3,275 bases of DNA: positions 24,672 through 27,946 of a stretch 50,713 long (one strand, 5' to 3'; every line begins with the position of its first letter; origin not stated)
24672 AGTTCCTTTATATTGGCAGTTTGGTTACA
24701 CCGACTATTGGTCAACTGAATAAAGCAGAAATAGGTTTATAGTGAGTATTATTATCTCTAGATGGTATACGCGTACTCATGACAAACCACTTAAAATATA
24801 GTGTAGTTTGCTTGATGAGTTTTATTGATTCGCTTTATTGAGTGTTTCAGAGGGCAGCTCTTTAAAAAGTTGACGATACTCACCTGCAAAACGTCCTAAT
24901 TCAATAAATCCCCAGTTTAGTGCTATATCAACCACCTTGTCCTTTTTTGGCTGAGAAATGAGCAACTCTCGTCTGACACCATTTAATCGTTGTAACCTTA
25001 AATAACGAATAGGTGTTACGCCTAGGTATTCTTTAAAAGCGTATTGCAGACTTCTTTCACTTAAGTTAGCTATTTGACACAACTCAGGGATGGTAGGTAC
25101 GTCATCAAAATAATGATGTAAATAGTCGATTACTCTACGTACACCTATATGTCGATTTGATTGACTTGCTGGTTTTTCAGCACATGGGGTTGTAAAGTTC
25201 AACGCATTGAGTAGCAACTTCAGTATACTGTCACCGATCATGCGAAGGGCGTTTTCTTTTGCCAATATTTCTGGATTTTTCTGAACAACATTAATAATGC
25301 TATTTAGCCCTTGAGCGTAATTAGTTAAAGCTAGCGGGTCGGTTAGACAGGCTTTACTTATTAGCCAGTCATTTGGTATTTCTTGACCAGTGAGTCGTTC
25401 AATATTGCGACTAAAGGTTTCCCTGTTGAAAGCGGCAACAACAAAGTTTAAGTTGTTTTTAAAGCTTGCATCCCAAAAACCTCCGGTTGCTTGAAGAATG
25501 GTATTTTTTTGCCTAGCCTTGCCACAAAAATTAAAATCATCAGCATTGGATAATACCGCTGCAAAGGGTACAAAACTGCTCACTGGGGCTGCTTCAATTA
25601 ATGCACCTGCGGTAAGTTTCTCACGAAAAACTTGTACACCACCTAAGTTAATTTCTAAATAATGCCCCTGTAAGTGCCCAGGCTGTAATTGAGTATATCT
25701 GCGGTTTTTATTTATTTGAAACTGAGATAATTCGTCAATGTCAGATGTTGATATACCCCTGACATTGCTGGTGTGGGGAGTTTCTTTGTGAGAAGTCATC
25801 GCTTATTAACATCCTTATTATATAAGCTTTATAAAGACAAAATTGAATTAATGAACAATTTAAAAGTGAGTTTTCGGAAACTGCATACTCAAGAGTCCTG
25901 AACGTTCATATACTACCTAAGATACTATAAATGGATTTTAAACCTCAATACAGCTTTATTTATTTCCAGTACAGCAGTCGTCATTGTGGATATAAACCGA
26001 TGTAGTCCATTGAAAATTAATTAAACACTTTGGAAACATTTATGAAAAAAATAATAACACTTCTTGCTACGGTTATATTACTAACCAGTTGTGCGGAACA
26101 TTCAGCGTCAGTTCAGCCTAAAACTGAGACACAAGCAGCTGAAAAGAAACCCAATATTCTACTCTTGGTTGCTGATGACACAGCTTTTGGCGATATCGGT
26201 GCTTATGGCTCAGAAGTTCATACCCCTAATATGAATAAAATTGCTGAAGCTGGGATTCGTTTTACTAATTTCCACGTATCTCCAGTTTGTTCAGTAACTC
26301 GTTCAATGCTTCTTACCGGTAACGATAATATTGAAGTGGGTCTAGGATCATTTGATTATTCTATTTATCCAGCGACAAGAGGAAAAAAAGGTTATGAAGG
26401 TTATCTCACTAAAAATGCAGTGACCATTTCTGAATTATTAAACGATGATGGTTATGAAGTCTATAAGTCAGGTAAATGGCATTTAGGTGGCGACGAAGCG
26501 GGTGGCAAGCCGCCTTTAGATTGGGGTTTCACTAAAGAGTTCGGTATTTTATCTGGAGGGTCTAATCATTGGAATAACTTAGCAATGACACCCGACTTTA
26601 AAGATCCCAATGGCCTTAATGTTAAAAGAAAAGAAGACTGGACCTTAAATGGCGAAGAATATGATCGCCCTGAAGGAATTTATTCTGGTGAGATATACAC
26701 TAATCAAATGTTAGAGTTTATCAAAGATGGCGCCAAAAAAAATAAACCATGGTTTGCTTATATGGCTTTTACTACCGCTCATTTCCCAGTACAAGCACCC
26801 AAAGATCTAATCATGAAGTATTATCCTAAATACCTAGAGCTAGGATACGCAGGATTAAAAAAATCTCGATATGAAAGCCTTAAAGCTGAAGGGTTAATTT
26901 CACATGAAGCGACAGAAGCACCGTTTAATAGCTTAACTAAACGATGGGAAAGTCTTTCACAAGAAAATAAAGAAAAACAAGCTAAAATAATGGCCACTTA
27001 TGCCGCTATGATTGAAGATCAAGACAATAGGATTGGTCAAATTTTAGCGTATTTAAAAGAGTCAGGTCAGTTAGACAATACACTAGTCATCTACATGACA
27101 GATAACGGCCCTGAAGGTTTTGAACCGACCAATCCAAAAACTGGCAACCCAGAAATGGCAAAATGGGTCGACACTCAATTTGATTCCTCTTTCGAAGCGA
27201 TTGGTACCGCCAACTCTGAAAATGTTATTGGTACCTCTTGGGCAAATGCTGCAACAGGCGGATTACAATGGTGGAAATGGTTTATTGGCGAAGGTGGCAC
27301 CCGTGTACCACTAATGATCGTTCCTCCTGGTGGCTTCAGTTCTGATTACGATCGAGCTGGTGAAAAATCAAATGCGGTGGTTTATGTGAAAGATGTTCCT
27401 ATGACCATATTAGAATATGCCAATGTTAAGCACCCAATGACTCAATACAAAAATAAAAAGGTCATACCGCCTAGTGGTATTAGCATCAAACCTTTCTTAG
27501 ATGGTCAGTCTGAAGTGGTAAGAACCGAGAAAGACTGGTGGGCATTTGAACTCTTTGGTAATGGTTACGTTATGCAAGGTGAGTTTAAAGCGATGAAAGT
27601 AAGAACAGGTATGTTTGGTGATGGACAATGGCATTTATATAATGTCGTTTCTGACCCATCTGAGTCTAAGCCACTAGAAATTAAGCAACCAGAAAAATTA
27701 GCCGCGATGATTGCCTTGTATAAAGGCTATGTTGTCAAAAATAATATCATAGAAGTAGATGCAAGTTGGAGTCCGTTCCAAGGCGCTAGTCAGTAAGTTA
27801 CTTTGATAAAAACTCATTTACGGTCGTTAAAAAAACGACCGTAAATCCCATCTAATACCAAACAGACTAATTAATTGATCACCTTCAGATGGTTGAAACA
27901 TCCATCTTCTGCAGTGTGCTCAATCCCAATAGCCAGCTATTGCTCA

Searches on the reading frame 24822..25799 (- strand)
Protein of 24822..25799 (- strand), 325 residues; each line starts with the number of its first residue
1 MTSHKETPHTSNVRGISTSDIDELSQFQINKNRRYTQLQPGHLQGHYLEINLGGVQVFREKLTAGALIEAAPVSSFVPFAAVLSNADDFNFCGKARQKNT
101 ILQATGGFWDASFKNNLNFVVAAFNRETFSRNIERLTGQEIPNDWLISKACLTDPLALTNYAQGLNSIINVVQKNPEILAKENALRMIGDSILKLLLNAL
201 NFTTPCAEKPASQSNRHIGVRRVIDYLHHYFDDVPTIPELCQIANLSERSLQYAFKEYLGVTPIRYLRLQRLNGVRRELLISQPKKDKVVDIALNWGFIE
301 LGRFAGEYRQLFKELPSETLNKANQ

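Call 6: search_protein_families(library=pfam, proteins=[window:24822-25799:-], max_evalue=0.01)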
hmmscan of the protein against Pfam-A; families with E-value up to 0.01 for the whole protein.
window:24822-25799:- (325 aa): 2 families
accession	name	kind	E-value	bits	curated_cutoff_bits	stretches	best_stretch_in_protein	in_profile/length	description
PF12833.13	HTH_18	-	4.9e-18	65.7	33.6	1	240-321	1-79/80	Helix-turn-helix domain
PF00165.29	HTH_AraC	-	1.2e-06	28.9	26.6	1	237-268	11-42/42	Bacterial regulatory helix-turn-helix proteins, AraC family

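Call 7: search_protein_families(library=ncbifam, proteins=[window:24822-25799:-], max_evalue=0.01)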
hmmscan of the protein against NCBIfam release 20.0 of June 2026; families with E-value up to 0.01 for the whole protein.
window:24822-25799:- (325 aa): 14 families
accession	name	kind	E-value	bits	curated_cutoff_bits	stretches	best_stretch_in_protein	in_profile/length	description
NF007522.0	PRK10130.1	equivalog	8.5e-32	110.6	319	1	10-322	29-344/350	HTH-type transcriptional regulator EutR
NF041686.2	ant_diox_reg_AndR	equivalog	5.7e-27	95.2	350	1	157-322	156-320/321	anthranilate 1,2-dioxygenase regulatory protein AndR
NF006902.0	PRK09393.1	equivalog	2.6e-10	40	425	1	208-317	210-316/327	transcriptional regulator FtrA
NF010028.0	PRK13503.1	equivalog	8.1e-09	35.3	288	1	201-319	156-269/278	HTH-type transcriptional activator RhaS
NF047455.1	TF_Staph_AryK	equivalog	1.6e-07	29.9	850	1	188-319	127-255/759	transcriptional regulator AryK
NF052371.1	TransRegGbdRPseu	equivalog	2e-06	27.1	480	1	229-319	236-323/365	choline metabolism transcriptional regulator GbdR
NF007243.0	PRK09685.1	equivalog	1e-05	25.1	199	1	238-318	218-297/303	transcriptional regulator FeaR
NF012144.2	ramA_TF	equivalog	2.1e-05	24.9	180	1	222-317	9-101/108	RamA family antibiotic efflux transcriptional regulator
NF047788.1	TransRegPocR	equivalog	6.9e-05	22.2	500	1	177-318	144-286/296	transcriptional regulator PocR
TIGR04094.1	adjacent_YSIRK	equivalog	0.00033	19.7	200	1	207-306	275-369/383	YSIRK-targeted surface antigen transcriptional regulator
NF007584.0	PRK10219.1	equivalog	0.002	18.5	174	1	220-319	7-103/107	superoxide response transcriptional regulator SoxS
NF010026.0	PRK13501.1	equivalog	0.0023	17.2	363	1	237-300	195-255/290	HTH-type transcriptional activator RhaR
NF007693.0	PRK10371.1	equivalog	0.003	16.8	253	1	214-310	194-287/309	transcriptional regulator MelR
NF007860.0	PRK10572.1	equivalog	0.0033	16.3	208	1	181-300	146-262/292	arabinose operon transcriptional regulator AraC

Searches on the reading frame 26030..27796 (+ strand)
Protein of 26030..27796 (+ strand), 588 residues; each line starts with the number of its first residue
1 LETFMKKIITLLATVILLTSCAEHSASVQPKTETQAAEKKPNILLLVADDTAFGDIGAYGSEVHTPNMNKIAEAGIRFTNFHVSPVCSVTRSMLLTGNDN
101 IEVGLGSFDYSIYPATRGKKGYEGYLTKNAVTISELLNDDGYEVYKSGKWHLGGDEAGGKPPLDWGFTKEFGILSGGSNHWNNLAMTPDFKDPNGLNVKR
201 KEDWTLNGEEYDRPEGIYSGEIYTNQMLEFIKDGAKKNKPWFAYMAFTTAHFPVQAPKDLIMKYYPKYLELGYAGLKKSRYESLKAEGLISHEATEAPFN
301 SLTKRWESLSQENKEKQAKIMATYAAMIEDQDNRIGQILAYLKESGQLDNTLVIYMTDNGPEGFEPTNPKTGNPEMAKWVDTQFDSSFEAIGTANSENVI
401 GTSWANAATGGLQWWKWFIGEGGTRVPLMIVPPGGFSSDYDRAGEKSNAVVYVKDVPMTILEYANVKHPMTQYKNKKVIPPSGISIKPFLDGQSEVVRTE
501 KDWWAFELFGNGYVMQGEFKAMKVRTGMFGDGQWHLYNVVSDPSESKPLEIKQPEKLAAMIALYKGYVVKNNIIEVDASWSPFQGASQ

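Call 6: search_protein_families(library=pfam, proteins=[window:26030-27796:+], max_evalue=0.01)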
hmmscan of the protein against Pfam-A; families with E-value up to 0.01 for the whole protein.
window:26030-27796:+ (588 aa): 1 family
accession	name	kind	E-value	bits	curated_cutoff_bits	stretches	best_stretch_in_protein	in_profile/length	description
PF00884.28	Sulfatase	-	8e-47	160.4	25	1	41-466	1-301/301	Sulfatase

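Call 7: search_protein_families(library=ncbifam, proteins=[window:26030-27796:+], max_evalue=0.01)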
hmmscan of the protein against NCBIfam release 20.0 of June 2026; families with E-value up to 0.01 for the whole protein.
window:26030-27796:+ (588 aa): 5 families
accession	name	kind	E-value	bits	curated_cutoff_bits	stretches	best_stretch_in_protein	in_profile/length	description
NF010322.0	PRK13759.1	equivalog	5.2e-28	97.8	481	3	206-360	168-306/486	arylsulfatase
TIGR03417.1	chol_sulfatase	equivalog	1.1e-18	67.4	433.45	2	39-155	1-106/500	choline-sulfatase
NF045661.1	HdlasePehA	equivalog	2.7e-18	65.9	900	2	220-360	183-320/506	phosphoric/sulfuric ester hydrolase PehA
NF052527.1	Mn_arylsulf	exception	3.6e-09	36.1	850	1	215-360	175-303/479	manganese-dependent arylsulfatase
NF038282.1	LapC_YejM_PbgA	exception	6.9e-05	21.3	825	1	309-360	400-450/584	LPS biosynthesis-modulating metalloenzyme YejM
